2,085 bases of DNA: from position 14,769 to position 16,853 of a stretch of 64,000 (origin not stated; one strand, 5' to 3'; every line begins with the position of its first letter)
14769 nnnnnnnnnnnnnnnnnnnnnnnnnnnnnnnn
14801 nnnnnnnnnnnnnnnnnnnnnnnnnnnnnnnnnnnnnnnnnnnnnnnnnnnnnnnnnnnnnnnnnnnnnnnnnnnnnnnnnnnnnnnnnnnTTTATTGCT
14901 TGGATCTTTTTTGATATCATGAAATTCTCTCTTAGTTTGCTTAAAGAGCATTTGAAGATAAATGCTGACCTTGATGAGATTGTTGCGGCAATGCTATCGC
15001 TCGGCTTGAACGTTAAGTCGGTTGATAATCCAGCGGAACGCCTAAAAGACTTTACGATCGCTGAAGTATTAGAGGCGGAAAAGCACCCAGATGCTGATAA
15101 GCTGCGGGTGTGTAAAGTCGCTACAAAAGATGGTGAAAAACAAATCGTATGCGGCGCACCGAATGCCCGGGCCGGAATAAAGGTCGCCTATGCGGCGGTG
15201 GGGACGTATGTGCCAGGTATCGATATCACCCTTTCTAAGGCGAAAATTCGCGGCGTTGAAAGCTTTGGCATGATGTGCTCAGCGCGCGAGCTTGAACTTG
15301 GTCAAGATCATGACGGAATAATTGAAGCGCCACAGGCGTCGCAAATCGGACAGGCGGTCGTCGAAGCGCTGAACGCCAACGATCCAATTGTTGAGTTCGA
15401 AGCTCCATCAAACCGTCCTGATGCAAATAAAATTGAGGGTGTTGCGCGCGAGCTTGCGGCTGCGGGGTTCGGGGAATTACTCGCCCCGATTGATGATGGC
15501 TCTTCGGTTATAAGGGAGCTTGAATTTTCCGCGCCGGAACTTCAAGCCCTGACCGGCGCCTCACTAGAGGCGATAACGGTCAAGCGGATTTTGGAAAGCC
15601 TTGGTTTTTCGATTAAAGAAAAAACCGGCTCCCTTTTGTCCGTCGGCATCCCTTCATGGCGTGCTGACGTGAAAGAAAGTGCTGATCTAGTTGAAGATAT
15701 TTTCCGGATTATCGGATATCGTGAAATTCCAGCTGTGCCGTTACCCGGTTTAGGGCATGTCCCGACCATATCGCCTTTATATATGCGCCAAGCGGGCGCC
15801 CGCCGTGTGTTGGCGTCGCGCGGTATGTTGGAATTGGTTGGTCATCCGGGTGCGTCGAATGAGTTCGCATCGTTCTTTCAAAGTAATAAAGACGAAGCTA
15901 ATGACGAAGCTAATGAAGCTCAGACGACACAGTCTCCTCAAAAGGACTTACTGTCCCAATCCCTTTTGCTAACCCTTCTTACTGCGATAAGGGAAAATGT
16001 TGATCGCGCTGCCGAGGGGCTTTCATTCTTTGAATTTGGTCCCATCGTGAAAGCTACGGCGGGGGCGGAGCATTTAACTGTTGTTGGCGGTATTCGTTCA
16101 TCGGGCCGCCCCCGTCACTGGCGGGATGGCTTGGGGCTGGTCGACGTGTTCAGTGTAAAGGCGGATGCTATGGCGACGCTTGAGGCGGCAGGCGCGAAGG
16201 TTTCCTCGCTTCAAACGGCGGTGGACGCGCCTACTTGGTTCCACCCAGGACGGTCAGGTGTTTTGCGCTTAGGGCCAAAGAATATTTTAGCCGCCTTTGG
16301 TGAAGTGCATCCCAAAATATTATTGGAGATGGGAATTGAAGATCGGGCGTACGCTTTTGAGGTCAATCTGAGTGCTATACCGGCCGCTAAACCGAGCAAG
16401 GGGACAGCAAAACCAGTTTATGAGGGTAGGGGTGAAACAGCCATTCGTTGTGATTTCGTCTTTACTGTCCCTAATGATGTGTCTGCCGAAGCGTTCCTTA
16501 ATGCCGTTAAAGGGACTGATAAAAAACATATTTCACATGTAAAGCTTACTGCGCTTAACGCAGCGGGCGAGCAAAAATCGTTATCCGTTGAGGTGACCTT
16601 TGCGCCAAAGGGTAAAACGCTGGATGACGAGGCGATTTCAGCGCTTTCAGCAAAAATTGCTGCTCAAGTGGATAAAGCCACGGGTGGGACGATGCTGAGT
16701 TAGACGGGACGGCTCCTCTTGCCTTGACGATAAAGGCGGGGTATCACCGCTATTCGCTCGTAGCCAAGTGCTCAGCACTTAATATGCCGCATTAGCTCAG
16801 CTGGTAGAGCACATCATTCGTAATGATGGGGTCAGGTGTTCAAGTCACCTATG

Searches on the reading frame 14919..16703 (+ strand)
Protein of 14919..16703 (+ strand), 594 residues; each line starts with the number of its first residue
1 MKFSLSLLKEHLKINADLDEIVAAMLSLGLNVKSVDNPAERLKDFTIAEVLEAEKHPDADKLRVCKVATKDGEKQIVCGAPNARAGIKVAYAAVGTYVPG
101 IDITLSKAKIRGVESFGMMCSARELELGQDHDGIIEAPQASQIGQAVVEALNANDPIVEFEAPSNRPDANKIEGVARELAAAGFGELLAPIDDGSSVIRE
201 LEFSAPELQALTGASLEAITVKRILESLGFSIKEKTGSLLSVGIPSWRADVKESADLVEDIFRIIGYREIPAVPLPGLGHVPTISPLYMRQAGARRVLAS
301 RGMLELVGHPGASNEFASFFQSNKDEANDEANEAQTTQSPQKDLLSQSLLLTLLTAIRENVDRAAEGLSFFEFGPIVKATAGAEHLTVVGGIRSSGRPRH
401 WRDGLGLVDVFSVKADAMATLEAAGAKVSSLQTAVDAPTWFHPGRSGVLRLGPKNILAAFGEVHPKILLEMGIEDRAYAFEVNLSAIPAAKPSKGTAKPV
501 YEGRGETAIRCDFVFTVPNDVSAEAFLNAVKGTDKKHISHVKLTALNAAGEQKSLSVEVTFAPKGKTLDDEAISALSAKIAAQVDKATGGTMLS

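Call 3: search_protein_families(library=pfam, proteins=[window:14919-16703:+], max_evalue=0.1)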
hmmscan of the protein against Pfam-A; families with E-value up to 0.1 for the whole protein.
window:14919-16703:+ (594 aa): 4 families
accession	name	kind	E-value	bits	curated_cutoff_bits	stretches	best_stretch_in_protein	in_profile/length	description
PF17759.6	tRNA_synthFbeta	-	2.6e-23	83.1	22.4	1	285-484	16-214/214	Phenylalanyl tRNA synthetase beta chain CLM domain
PF01588.26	tRNA_bind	-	4.1e-22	78.5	27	1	46-145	2-95/96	Putative tRNA binding domain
PF03484.21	B5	-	6.7e-20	71.5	28.6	1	202-267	2-67/67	tRNA synthetase B5 domain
PF03147.19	FDX-ACB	-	3.6e-08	34.2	31.1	1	509-590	6-91/94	Ferredoxin-fold anticodon binding domain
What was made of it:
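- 14919..15518 (+): PheT-like beta', residues 1-200: B1 plus the B2 OB-fold (tRNA_bind) domain, highly conserved. PF01588, 78.5 bits (call 3).
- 15519..16703 (+): PheT-like beta', residues 201-594: B5, B6-B7 (catalytic-like module) and B8 (anticodon-binding) domains, fast-evolving. PF03484 71.5 bits, PF17759 83.1 bits, PF03147 34.2 bits (call 3).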

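Call 4: search_protein_families(library=ncbifam, proteins=[window:14919-16703:+], max_evalue=0.1)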
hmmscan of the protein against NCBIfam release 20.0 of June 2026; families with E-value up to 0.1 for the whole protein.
window:14919-16703:+ (594 aa): 10 families
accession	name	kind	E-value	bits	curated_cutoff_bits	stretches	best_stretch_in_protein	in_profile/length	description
TIGR00472.1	pheT_bact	equivalog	1.4e-101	341.1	402.65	2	1-183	1-186/798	phenylalanine--tRNA ligase subunit beta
NF045760.1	YtpR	equivalog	6e-35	120.7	100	1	17-146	61-184/185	YtpR family tRNA-binding protein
NF001882.0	PRK00629.5-4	equivalog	1.6e-24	86.2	527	2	1-181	1-186/725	phenylalanine--tRNA ligase subunit beta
TIGR00471.1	pheT_arch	equivalog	7.8e-18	64.2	282.65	1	198-486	277-549/551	phenylalanine--tRNA ligase subunit beta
NF045867.1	PheT_Nterm_rel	equivalog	2.7e-12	47.1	120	1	40-127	84-170/171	TyrS-associated PheT N-terminal domain-related protein TapR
NF001879.0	PRK00629.5-1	equivalog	9.8e-10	37.6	840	1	1-181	1-185/718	phenylalanine--tRNA ligase subunit beta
NF001100.0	PRK00133.1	equivalog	2.3e-05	23.2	587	1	44-145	580-673/676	methionine--tRNA ligase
NF008900.0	PRK12267.1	equivalog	0.00011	20.9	598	1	44-124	552-628/648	methionine--tRNA ligase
TIGR00399.1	metG_C_term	equivalog_domain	0.00029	20.6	116.65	1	44-125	43-119/139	methionine--tRNA ligase subunit beta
NF007492.0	PRK10089.1-1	equivalog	0.047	13.6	150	0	44-122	13-86/110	tRNA-binding protein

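Call 16: find_encoding_contigs(protein=window:14919-16703:+, flank=3000, max_places=6)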
Protein window:14919-16703:+ (594 aa): no gene with exactly this product is on record in the collection.

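Call 33: find_homologous_proteins(query=window:14919-16703:+, max_evalue=0.00001)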
Query window:14919-16703:+ (594 aa): 7982 proteins with E <= 0.00001 among 8000 candidates; the best 120 are listed.
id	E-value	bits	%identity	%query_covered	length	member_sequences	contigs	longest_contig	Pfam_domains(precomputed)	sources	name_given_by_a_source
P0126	0.0e+0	1290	100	100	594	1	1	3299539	PF03147.20,PF03484.22,PF17759.7,PF01588.27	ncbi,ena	-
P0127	0.0e+0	1183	93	100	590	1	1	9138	PF03147.20,PF03484.22,PF17759.7,PF01588.27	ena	-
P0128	5.8e-191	654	80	32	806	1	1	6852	PF03483.23,PF03147.20,PF03484.22,PF17759.7,PF01588.27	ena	-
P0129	2.2e-182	626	73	32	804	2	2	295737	PF03483.23,PF03147.20,PF03484.22,PF17759.7,PF01588.27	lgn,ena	-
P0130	4.1e-176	605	72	32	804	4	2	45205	PF03483.23,PF03147.20,PF03484.22,PF17759.7,PF01588.27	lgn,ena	-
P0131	1.4e-171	590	67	35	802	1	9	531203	PF03483.23,PF03147.20,PF03484.22,PF17759.7,PF01588.27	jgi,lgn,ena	-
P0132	6.9e-171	588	74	32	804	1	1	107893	PF03483.23,PF03147.20,PF03484.22,PF17759.7,PF01588.27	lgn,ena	-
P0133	2.6e-170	586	67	35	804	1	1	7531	PF03483.23,PF03147.20,PF03484.22,PF17759.7,PF01588.27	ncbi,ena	-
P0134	3.7e-170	586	71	32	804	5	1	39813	PF03483.23,PF03147.20,PF03484.22,PF17759.7,PF01588.27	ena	-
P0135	8.3e-170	584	75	32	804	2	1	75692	PF03483.23,PF03147.20,PF03484.22,PF17759.7,PF01588.27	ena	-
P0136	2.6e-169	583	76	32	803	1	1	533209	PF03483.23,PF03147.20,PF03484.22,PF17759.7,PF01588.27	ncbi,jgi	-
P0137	3.5e-169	582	68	35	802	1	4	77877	PF03483.23,PF03147.20,PF03484.22,PF17759.7,PF01588.27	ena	-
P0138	8.0e-169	581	69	35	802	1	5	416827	PF03483.23,PF03147.20,PF03484.22,PF17759.7,PF01588.27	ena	-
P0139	9.4e-169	581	68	35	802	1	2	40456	PF03483.23,PF03147.20,PF03484.22,PF17759.7,PF01588.27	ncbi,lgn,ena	-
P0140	2.8e-168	579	73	32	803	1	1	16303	PF03483.23,PF03147.20,PF03484.22,PF17759.7,PF01588.27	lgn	-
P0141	3.3e-168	579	73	32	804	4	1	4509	PF03483.23,PF03147.20,PF03484.22,PF17759.7,PF01588.27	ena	-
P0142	3.6e-168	579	73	32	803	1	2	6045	PF03483.23,PF03147.20,PF03484.22,PF17759.7,PF01588.27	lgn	-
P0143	3.9e-168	579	71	35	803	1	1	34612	PF03483.23,PF03147.20,PF03484.22,PF17759.7,PF01588.27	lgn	-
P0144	4.8e-168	579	76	32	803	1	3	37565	PF03483.23,PF03147.20,PF03484.22,PF17759.7,PF01588.27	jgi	-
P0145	1.4e-167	577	73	32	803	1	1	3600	PF03483.23,PF03147.20,PF03484.22,PF17759.7,PF01588.27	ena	-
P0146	6.1e-167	575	72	32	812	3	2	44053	PF03483.23,PF03147.20,PF03484.22,PF17759.7,PF01588.27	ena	-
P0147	1.1e-166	574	72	32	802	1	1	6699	PF03483.23,PF03147.20,PF03484.22,PF17759.7,PF01588.27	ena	-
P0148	1.7e-166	573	72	32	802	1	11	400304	PF03483.23,PF03147.20,PF03484.22,PF17759.7,PF01588.27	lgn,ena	-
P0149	2.0e-166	573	72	32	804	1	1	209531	PF03483.23,PF03147.20,PF03484.22,PF17759.7,PF01588.27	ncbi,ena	-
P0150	2.8e-166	573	74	32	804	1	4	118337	PF03483.23,PF03147.20,PF03484.22,PF17759.7,PF01588.27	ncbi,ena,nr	ncbi:MAG: phenylalanine--tRNA ligase subunit beta [Alphaproteobacteria bacterium RIFCSPHIGHO2_12_FUL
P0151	6.8e-166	571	73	32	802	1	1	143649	PF03483.23,PF03147.20,PF03484.22,PF17759.7,PF01588.27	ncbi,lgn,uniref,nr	ncbi:phenylalanine--tRNA ligase subunit beta [Hyphococcus sp.]|uniref:phenylalanine--tRNA ligase sub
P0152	1.1e-165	571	69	36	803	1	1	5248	PF03483.23,PF03147.20,PF03484.22,PF17759.7,PF01588.27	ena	-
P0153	1.2e-165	571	71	35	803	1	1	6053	PF03483.23,PF03147.20,PF03484.22,PF17759.7,PF01588.27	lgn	-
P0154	1.3e-165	570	69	32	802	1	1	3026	PF03483.23,PF03147.20,PF03484.22,PF17759.7,PF01588.27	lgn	-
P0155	2.6e-165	569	71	32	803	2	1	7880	PF03483.23,PF03147.20,PF03484.22,PF17759.7,PF01588.27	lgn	-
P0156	2.9e-165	569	74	32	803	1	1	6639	PF03483.23,PF03147.20,PF03484.22,PF17759.7,PF01588.27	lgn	-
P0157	3.8e-165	569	74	32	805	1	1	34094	PF03483.23,PF03147.20,PF03484.22,PF17759.7,PF01588.27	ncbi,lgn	ncbi:MAG: phenylalanine--tRNA ligase subunit beta [Pseudomonadota bacterium]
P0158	4.6e-165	569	71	32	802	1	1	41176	PF03483.23,PF03147.20,PF03484.22,PF17759.7,PF01588.27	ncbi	-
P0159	4.7e-165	569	71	32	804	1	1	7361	PF03483.23,PF03147.20,PF03484.22,PF17759.7,PF01588.27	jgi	jgi:phenylalanyl-tRNA synthetase beta chain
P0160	7.4e-165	568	72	32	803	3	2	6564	PF03483.23,PF03147.20,PF03484.22,PF17759.7,PF01588.27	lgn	-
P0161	8.0e-165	568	71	32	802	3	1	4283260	PF03483.23,PF03147.20,PF03484.22,PF17759.7,PF01588.27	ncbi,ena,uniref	ncbi:phenylalanine--tRNA ligase subunit beta [Hyphococcus sp.]|uniref:phenylalanine--tRNA ligase sub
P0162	1.8e-164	567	71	36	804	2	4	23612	PF03483.23,PF03147.20,PF03484.22,PF17759.7,PF01588.27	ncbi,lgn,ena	-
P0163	1.9e-164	567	68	35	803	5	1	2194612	PF03483.23,PF03147.20,PF03484.22,PF17759.7,PF01588.27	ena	-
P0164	2.1e-164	567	73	32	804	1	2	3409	PF03483.23,PF03147.20,PF03484.22,PF17759.7,PF01588.27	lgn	-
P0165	2.2e-164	566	73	32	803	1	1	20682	PF03483.23,PF03147.20,PF03484.22,PF17759.7,PF01588.27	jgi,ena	-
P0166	2.9e-164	566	69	32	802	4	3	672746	PF03483.23,PF03147.20,PF03484.22,PF17759.7,PF01588.27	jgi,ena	jgi:phenylalanyl-tRNA synthetase beta chain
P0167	5.1e-164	565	67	35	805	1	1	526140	PF03483.23,PF03147.20,PF03484.22,PF17759.7,PF01588.27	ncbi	-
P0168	5.2e-164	565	72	32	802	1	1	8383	PF03483.23,PF03147.20,PF03484.22,PF17759.7,PF01588.27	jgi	-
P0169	7.9e-164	565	66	34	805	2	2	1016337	PF03483.23,PF03147.20,PF03484.22,PF17759.7,PF01588.27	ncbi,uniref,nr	ncbi:phenylalanine--tRNA ligase subunit beta [Parvularcula flava]|uniref:Phenylalanine--tRNA ligase 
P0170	8.2e-164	565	71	32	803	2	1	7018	PF03483.23,PF03147.20,PF03484.22,PF17759.7,PF01588.27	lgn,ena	-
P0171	1.0e-163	564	71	32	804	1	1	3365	PF03483.23,PF03147.20,PF03484.22,PF17759.7,PF01588.27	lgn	-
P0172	1.0e-163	564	69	32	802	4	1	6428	PF03483.23,PF03147.20,PF03484.22,PF17759.7,PF01588.27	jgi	jgi:phenylalanyl-tRNA synthetase beta chain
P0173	1.1e-163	564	67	32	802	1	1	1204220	PF03483.23,PF03147.20,PF03484.22,PF17759.7,PF01588.27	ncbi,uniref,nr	ncbi:phenylalanine--tRNA ligase subunit beta [Hyphococcus luteus]|uniref:Phenylalanine--tRNA ligase 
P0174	1.4e-163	564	70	32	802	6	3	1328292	PF03483.23,PF03147.20,PF03484.22,PF17759.7,PF01588.27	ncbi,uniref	ncbi:phenylalanine--tRNA ligase subunit beta [Hyphococcus sp.]|uniref:phenylalanine--tRNA ligase sub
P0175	1.4e-163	564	73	31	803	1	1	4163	PF03483.23,PF03147.20,PF03484.22,PF17759.7,PF01588.27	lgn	-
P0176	1.5e-163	564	58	46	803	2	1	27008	PF03483.23,PF03147.20,PF03484.22,PF17759.7,PF01588.27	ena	-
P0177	1.5e-163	564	74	32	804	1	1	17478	PF03483.23,PF03147.20,PF03484.22,PF17759.7,PF01588.27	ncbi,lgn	ncbi:MAG: phenylalanine--tRNA ligase subunit beta [Pseudomonadota bacterium]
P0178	1.5e-163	564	68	32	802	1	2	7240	PF03483.23,PF03147.20,PF03484.22,PF17759.7,PF01588.27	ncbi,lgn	-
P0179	2.0e-163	563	71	32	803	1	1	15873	PF03483.23,PF03147.20,PF03484.22,PF17759.7,PF01588.27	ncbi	-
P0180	2.0e-163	563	71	32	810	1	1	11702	PF03483.23,PF03147.20,PF03484.22,PF17759.7,PF01588.27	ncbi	-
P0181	2.4e-163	563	71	32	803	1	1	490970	PF03483.23,PF03147.20,PF03484.22,PF17759.7,PF01588.27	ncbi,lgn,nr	ncbi:MAG: phenylalanine--tRNA ligase subunit beta [Pseudomonadota bacterium]|nr:phenylalanine--tRNA 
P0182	2.8e-163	563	70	32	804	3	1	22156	PF03483.23,PF03147.20,PF03484.22,PF17759.7,PF01588.27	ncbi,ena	-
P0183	3.3e-163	563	76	31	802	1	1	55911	PF03483.23,PF03147.20,PF03484.22,PF17759.7,PF01588.27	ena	-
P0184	4.3e-163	562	71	32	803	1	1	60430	PF03483.23,PF03147.20,PF03484.22,PF17759.7,PF01588.27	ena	-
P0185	4.6e-163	562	73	32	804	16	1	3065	PF03483.23,PF03147.20,PF03484.22,PF17759.7,PF01588.27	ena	-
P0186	5.1e-163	562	73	32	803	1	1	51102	PF03483.23,PF03147.20,PF03484.22,PF17759.7,PF01588.27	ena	-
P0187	1.7e-162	560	71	32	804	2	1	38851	PF03483.23,PF03147.20,PF03484.22,PF17759.7,PF01588.27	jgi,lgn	jgi:phenylalanyl-tRNA synthetase beta chain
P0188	1.7e-162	560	69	32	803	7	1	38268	PF03483.23,PF03147.20,PF03484.22,PF17759.7,PF01588.27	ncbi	ncbi:MAG: phenylalanine--tRNA ligase subunit beta [Amphiplicatus sp.]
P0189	1.9e-162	560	72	32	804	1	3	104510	PF03483.23,PF03147.20,PF03484.22,PF17759.7,PF01588.27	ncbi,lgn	-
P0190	2.2e-162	560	67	32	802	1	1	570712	PF03483.23,PF03147.20,PF03484.22,PF17759.7,PF01588.27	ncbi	-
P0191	3.3e-162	559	71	35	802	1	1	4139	PF03483.23,PF03147.20,PF03484.22,PF17759.7,PF01588.27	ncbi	-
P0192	3.7e-162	559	71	32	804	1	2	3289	PF03483.23,PF03147.20,PF03484.22,PF17759.7,PF01588.27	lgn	-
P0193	5.7e-162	558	72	32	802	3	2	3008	PF03483.23,PF03147.20,PF03484.22,PF17759.7,PF01588.27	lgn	-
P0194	5.7e-162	558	69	32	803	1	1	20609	PF03483.23,PF03147.20,PF03484.22,PF17759.7,PF01588.27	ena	-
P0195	5.7e-162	558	69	32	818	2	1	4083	PF03483.23,PF03147.20,PF03484.22,PF17759.7,PF01588.27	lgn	-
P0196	7.1e-162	558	74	32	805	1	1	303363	PF03483.23,PF03147.20,PF03484.22,PF17759.7,PF01588.27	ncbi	ncbi:MAG: phenylalanine--tRNA ligase subunit beta [Pseudomonadota bacterium]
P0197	7.6e-162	558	72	32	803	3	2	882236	PF03483.23,PF03147.20,PF03484.22,PF17759.7,PF01588.27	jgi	jgi:phenylalanyl-tRNA synthetase beta chain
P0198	7.9e-162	558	70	32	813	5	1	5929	PF03483.23,PF03147.20,PF03484.22,PF17759.7,PF01588.27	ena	-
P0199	1.1e-161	558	69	32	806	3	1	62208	PF03483.23,PF03147.20,PF03484.22,PF17759.7,PF01588.27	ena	-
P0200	1.1e-161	558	41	66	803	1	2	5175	PF03483.23,PF03147.20,PF03484.22,PF17759.7,PF01588.27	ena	-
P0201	1.1e-161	558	70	32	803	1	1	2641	PF03483.23,PF03147.20,PF03484.22,PF17759.7,PF01588.27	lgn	-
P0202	1.3e-161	557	66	34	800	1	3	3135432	PF03483.23,PF03147.20,PF03484.22,PF17759.7,PF01588.27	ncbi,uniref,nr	ncbi:phenylalanine--tRNA ligase subunit beta [Aquisalinus flavus]|uniref:Phenylalanine--tRNA ligase 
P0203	2.0e-161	557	65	35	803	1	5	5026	PF03483.23,PF03147.20,PF03484.22,PF17759.7,PF01588.27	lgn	-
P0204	2.2e-161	557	71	32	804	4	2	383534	PF03483.23,PF03147.20,PF03484.22,PF17759.7,PF01588.27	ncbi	ncbi:MAG: phenylalanine--tRNA ligase subunit beta [Parvularculaceae bacterium]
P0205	2.4e-161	556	70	32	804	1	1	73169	PF03483.23,PF03147.20,PF03484.22,PF17759.7,PF01588.27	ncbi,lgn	ncbi:MAG: phenylalanine--tRNA ligase subunit beta [Pseudomonadota bacterium]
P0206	2.9e-161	556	69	32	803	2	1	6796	PF03483.23,PF03147.20,PF03484.22,PF17759.7,PF01588.27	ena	-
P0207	3.0e-161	556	71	32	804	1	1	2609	PF03483.23,PF03147.20,PF03484.22,PF17759.7,PF01588.27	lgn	-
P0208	3.0e-161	556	72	32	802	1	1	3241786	PF03483.23,PF03147.20,PF03484.22,PF17759.7,PF01588.27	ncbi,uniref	ncbi:phenylalanine--tRNA ligase subunit beta [Hyphococcus sp. DH-69]|uniref:phenylalanine--tRNA liga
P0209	3.4e-161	556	69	32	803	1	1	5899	PF03483.23,PF03147.20,PF03484.22,PF17759.7,PF01588.27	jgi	-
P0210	3.6e-161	556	68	32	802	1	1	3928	PF03483.23,PF03147.20,PF03484.22,PF17759.7,PF01588.27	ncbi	-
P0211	5.0e-161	555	69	32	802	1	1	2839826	PF03483.23,PF03147.20,PF03484.22,PF17759.7,PF01588.27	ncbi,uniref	ncbi:phenylalanine--tRNA ligase subunit beta [Hyphococcus lacteus]|uniref:Phenylalanine--tRNA ligase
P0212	6.3e-161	555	69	32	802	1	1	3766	PF03483.23,PF03147.20,PF03484.22,PF17759.7,PF01588.27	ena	-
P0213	8.2e-161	555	68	32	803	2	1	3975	PF03483.23,PF03147.20,PF03484.22,PF17759.7,PF01588.27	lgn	-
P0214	8.5e-161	555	71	32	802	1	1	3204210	PF03483.23,PF03147.20,PF03484.22,PF17759.7,PF01588.27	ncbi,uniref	ncbi:phenylalanine--tRNA ligase subunit beta [Hyphococcus formosus]|uniref:phenylalanine--tRNA ligas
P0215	1.0e-160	554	73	32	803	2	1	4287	PF03483.23,PF03147.20,PF03484.22,PF17759.7,PF01588.27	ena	-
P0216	1.1e-160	554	73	32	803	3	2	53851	PF03483.23,PF03147.20,PF03484.22,PF17759.7,PF01588.27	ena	-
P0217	1.3e-160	554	70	32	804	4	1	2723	PF03483.23,PF03147.20,PF03484.22,PF17759.7,PF01588.27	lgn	-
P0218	1.5e-160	554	69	32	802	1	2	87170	PF03483.23,PF03147.20,PF03484.22,PF17759.7,PF01588.27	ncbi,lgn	ncbi:MAG: phenylalanine--tRNA ligase subunit beta [Parvularculaceae bacterium]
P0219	1.6e-160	554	71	32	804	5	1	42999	PF03483.23,PF03147.20,PF03484.22,PF17759.7,PF01588.27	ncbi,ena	-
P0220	1.8e-160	553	72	32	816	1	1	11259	PF03483.23,PF03147.20,PF03484.22,PF17759.7,PF01588.27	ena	-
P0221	1.9e-160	553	68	32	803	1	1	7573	PF03483.23,PF03147.20,PF03484.22,PF17759.7,PF01588.27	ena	-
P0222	1.9e-160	553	70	32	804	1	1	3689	PF03483.23,PF03147.20,PF03484.22,PF17759.7,PF01588.27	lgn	-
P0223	2.0e-160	553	73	32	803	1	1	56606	PF03483.23,PF03147.20,PF03484.22,PF17759.7,PF01588.27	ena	-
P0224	2.7e-160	553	72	32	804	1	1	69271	PF03483.23,PF03147.20,PF03484.22,PF17759.7,PF01588.27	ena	-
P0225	3.1e-160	553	71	32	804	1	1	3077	PF03483.23,PF03147.20,PF03484.22,PF17759.7,PF01588.27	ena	-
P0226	4.1e-160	552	71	32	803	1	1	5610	PF03483.23,PF03147.20,PF03484.22,PF17759.7,PF01588.27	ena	-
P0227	4.5e-160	552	71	32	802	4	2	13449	PF03483.23,PF03147.20,PF03484.22,PF17759.7,PF01588.27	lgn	-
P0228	5.9e-160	552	72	32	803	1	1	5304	PF03483.23,PF03147.20,PF03484.22,PF17759.7,PF01588.27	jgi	-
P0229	6.9e-160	552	72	32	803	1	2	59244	PF03483.23,PF03147.20,PF03484.22,PF17759.7,PF01588.27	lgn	-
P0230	7.0e-160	552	71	32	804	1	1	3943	PF03483.23,PF03147.20,PF03484.22,PF17759.7,PF01588.27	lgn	-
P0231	7.2e-160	552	69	32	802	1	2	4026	PF03483.23,PF03147.20,PF03484.22,PF17759.7,PF01588.27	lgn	-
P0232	7.3e-160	552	68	32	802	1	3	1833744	PF03483.23,PF03147.20,PF03484.22,PF17759.7,PF01588.27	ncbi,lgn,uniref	ncbi:phenylalanine--tRNA ligase subunit beta [Hyphococcus sp.]|uniref:phenylalanine--tRNA ligase sub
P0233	9.3e-160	551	72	32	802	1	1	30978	PF03483.23,PF03147.20,PF03484.22,PF17759.7,PF01588.27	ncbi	ncbi:MAG: phenylalanine--tRNA ligase subunit beta [Parvularculaceae bacterium]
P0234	1.1e-159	551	65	36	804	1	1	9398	PF03483.23,PF03147.20,PF03484.22,PF17759.7,PF01588.27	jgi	jgi:phenylalanyl-tRNA synthetase beta chain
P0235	1.1e-159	551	68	32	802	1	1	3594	PF03483.23,PF03147.20,PF03484.22,PF17759.7,PF01588.27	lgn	-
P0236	1.2e-159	551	70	32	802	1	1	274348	PF03483.23,PF03147.20,PF03484.22,PF17759.7,PF01588.27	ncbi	-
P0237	1.7e-159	550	70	32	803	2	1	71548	PF03483.23,PF03147.20,PF03484.22,PF17759.7,PF01588.27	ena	-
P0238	1.8e-159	550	69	32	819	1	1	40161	PF03483.23,PF03147.20,PF03484.22,PF17759.7,PF01588.27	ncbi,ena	-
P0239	1.8e-159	550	71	32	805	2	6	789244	PF03483.23,PF03147.20,PF03484.22,PF17759.7,PF01588.27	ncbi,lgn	-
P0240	1.9e-159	550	71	32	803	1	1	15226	PF03483.23,PF03147.20,PF03484.22,PF17759.7,PF01588.27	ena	-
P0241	2.3e-159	550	75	31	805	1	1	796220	PF03483.23,PF03147.20,PF03484.22,PF17759.7,PF01588.27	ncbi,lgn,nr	ncbi:MAG: phenylalanine--tRNA ligase subunit beta [Alphaproteobacteria bacterium]|nr:phenylalanine--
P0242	2.6e-159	550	65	36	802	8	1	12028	PF03483.23,PF03147.20,PF03484.22,PF17759.7,PF01588.27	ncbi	-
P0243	3.1e-159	549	71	32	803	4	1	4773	PF03483.23,PF03147.20,PF03484.22,PF17759.7,PF01588.27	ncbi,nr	ncbi:MAG: phenylalanine--tRNA ligase subunit beta [Marinicaulis sp.]|nr:phenylalanine--tRNA ligase s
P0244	3.2e-159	549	73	32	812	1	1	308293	PF03483.23,PF03147.20,PF03484.22,PF17759.7,PF01588.27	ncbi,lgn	ncbi:MAG: phenylalanine--tRNA ligase subunit beta [Pseudomonadota bacterium]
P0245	4.4e-159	549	72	32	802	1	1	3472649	PF03483.23,PF03147.20,PF03484.22,PF17759.7,PF01588.27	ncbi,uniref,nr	ncbi:phenylalanine--tRNA ligase subunit beta [Hyphococcus flavus]|uniref:Phenylalanine--tRNA ligase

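Call 34: find_encoding_contigs(protein=P0128, flank=10000, max_places=5)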
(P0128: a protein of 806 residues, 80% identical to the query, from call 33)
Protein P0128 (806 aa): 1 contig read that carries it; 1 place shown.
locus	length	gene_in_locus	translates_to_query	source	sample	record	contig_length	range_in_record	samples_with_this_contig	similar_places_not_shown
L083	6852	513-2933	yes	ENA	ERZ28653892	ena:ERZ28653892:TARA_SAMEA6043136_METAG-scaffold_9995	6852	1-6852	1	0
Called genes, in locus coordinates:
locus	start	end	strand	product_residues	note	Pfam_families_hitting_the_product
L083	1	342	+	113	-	?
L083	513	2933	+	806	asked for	PF01588:tRNA_bind, PF03483:B3_4, PF03484:B5, PF17759:tRNA_synthFbeta, PF03147:FDX-ACB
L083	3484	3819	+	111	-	-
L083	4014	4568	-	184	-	PF00665:rve, PF13683:rve_3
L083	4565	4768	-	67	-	PF13276:HTH_21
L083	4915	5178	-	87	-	PF01527:HTH_Tnp_1, PF13384:HTH_23 (weak), PF13518:HTH_28 (weak)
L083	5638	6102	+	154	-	PF01638:HxlR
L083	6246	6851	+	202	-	?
